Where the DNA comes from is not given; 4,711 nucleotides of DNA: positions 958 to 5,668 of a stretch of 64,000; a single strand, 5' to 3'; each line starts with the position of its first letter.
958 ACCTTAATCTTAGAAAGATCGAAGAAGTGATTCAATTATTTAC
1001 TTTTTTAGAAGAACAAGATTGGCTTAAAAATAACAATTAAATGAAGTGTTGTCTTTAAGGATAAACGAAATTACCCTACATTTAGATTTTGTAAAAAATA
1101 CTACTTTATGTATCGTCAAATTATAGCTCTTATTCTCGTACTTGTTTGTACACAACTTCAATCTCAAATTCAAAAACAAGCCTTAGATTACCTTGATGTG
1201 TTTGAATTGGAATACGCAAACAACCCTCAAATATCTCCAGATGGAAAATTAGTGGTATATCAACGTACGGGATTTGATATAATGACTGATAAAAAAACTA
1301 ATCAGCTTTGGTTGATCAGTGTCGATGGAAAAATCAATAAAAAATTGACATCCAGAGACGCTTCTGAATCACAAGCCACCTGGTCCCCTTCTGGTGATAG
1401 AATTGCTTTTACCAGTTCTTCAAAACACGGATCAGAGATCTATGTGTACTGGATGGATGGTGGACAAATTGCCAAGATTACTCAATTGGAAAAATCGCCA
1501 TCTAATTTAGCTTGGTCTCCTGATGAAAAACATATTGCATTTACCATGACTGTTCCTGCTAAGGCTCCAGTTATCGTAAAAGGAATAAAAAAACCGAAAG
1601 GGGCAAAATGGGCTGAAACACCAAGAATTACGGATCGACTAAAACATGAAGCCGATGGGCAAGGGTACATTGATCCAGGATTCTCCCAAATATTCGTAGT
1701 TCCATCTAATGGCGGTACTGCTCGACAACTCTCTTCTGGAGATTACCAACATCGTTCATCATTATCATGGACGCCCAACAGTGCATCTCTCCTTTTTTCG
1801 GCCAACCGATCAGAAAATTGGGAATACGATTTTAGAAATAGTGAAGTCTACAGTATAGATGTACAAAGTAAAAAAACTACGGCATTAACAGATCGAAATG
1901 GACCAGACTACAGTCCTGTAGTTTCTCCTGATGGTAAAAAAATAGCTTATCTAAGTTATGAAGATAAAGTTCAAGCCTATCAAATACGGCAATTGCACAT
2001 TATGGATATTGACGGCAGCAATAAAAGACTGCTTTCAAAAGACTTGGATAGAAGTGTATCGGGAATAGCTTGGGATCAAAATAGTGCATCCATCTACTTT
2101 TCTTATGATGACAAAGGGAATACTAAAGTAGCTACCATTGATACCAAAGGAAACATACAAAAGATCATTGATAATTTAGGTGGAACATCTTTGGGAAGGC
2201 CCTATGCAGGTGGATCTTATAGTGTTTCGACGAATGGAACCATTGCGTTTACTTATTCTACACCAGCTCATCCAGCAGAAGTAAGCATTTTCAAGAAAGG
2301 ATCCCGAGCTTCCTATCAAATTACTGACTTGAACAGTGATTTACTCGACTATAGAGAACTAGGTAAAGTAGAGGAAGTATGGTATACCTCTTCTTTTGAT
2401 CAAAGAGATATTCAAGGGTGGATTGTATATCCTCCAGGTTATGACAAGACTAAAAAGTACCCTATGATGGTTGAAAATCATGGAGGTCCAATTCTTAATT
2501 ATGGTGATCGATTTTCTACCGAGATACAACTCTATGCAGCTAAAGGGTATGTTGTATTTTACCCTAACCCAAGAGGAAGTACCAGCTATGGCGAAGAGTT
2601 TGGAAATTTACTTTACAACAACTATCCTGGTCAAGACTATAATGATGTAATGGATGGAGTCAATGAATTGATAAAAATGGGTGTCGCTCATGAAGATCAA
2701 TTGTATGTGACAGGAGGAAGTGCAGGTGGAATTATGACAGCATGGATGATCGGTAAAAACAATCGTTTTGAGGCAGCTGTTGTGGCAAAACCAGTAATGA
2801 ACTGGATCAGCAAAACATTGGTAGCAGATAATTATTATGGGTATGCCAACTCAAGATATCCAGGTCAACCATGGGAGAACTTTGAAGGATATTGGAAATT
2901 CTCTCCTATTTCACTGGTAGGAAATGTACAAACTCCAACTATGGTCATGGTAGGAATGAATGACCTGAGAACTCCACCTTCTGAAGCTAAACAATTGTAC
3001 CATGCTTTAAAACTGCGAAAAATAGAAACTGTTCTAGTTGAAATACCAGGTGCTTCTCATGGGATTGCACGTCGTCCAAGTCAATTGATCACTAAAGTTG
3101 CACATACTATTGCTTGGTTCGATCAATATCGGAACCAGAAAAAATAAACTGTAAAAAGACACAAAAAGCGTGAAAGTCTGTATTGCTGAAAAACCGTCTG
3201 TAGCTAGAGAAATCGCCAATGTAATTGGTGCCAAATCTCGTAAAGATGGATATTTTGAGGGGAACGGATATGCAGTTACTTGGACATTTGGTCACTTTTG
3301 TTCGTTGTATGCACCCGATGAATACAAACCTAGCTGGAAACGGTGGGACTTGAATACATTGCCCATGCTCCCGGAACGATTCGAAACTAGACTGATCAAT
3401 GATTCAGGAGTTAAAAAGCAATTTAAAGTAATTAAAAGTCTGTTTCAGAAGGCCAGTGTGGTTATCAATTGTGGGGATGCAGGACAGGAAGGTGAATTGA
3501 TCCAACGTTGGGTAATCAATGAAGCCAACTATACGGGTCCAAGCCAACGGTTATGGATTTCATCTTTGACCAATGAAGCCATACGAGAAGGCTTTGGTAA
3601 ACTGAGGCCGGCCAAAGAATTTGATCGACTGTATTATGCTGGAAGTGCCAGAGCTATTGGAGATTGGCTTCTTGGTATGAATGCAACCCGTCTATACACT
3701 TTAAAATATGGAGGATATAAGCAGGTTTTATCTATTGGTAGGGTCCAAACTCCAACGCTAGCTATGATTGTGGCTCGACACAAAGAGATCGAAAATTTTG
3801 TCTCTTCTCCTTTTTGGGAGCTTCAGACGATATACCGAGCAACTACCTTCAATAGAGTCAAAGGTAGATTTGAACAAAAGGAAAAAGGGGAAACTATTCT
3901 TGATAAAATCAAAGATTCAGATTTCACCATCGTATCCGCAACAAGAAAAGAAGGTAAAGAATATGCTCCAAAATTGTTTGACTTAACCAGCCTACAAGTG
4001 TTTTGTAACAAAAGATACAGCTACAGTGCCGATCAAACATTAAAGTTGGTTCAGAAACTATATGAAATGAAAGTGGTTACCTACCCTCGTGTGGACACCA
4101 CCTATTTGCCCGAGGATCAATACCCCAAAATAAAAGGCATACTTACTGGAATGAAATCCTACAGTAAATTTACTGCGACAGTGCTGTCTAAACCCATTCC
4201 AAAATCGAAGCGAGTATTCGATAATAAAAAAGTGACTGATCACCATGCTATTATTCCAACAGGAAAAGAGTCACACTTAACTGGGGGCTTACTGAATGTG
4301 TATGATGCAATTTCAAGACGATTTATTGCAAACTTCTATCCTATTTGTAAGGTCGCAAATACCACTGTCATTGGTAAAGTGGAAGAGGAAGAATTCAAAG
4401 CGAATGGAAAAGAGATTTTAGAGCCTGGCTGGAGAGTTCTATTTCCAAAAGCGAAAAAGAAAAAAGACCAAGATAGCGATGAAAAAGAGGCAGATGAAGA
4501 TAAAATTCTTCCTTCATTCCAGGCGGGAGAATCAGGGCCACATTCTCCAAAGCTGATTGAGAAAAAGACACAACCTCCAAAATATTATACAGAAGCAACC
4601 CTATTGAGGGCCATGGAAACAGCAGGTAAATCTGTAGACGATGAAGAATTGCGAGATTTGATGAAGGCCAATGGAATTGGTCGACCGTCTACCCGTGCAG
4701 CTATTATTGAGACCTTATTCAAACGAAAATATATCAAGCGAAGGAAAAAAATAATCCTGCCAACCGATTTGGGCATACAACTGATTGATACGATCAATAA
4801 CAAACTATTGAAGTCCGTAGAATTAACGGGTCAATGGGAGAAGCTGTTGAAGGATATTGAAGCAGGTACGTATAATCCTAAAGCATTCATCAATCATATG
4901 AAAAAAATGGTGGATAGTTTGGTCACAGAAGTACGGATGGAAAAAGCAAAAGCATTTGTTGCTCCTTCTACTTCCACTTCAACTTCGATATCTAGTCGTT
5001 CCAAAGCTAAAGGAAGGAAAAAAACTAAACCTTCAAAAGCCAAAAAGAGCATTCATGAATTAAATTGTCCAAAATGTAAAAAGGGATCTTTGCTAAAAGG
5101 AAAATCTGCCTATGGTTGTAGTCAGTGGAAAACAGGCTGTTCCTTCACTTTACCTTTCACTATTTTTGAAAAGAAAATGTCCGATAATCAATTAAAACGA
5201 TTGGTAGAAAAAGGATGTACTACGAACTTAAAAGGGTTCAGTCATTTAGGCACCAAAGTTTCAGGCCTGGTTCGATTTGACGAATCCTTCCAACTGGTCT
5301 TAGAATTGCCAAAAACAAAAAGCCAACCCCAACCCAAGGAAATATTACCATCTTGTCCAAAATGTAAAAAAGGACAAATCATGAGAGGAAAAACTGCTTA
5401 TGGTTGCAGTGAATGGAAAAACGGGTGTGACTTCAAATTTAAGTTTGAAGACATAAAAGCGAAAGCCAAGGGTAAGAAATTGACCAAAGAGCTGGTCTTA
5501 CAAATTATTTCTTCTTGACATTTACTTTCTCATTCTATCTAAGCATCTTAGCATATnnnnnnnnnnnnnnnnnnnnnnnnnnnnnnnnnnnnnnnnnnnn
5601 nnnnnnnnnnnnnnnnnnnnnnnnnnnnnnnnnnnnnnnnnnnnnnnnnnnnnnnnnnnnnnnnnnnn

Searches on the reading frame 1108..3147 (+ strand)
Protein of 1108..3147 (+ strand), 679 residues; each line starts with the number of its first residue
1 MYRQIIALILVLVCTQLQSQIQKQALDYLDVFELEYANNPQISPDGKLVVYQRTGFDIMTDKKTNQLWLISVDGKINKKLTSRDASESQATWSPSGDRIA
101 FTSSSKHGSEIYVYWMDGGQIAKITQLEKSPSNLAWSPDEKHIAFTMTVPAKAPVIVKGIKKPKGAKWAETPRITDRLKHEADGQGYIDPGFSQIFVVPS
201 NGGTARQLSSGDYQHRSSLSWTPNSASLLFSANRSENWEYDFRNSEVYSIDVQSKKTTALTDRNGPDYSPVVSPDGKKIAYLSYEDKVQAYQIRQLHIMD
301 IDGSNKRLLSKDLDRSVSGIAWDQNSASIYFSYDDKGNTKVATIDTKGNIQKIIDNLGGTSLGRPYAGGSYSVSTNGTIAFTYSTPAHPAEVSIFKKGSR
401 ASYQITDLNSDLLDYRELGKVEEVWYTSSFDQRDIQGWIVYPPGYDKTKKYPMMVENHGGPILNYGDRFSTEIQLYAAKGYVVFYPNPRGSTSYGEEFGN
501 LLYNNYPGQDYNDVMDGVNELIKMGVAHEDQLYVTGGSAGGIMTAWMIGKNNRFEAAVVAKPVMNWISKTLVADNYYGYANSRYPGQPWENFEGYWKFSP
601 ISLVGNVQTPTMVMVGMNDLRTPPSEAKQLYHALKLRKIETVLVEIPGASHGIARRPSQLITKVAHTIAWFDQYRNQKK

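Call 82: search_protein_families(library=pfam, proteins=[window:1108-3147:+], max_evalue=0.00001)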
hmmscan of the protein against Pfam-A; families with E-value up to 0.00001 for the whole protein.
window:1108-3147:+ (679 aa): 4 families
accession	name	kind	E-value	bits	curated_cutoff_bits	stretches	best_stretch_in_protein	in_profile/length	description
PF00326.27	Peptidase_S9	-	1.9e-50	171.7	22.6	1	468-676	2-211/213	Prolyl oligopeptidase family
PF07676.18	PD40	-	3.4e-21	75.1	20.9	1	259-293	3-36/38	WD40-like Beta Propeller Repeat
PF00930.27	DPPIV_N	-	7.2e-14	51.7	22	1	190-279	257-343/354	Dipeptidyl peptidase IV (DPP IV) N-terminal region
PF25174.1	Beta-prop_THOC3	-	1.8e-09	37.4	305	0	211-349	44-163/272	THOC3 beta-propeller domain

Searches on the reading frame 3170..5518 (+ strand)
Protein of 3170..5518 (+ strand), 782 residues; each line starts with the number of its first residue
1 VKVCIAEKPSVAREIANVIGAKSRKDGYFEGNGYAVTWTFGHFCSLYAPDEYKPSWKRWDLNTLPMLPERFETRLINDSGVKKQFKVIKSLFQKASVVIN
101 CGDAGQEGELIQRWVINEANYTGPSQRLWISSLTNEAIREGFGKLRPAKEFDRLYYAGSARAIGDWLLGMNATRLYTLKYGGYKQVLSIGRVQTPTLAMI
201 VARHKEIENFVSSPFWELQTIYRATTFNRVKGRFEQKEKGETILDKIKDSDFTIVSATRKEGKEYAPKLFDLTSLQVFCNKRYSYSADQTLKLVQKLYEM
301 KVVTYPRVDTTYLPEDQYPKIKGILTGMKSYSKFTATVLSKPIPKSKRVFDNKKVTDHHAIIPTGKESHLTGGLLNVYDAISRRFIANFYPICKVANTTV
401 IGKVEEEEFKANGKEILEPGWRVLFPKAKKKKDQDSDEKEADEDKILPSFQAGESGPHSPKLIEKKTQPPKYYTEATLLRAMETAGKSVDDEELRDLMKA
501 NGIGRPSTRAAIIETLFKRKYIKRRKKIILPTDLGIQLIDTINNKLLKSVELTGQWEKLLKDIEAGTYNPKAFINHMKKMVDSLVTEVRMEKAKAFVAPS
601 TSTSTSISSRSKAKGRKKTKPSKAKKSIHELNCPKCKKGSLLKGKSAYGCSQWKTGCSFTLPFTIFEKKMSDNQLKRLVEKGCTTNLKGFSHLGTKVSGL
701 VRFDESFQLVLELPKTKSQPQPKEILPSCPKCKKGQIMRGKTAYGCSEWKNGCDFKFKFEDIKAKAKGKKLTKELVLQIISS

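Call 82: search_protein_families(library=pfam, proteins=[window:3170-5518:+], max_evalue=0.00001)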
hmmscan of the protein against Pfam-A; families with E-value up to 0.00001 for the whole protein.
window:3170-5518:+ (782 aa): 3 families
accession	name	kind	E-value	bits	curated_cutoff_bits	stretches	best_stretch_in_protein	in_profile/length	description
PF01131.25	Topoisom_bac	-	2.4e-119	399.4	35.1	1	151-574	3-410/411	DNA topoisomerase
PF01751.28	Toprim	-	2.4e-11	44.1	23.1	1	2-131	1-94/96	Toprim domain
PF13342.12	Toprim_Crpt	-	1.7e-07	31.6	32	1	656-694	1-40/60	C-terminal repeat of topoisomerase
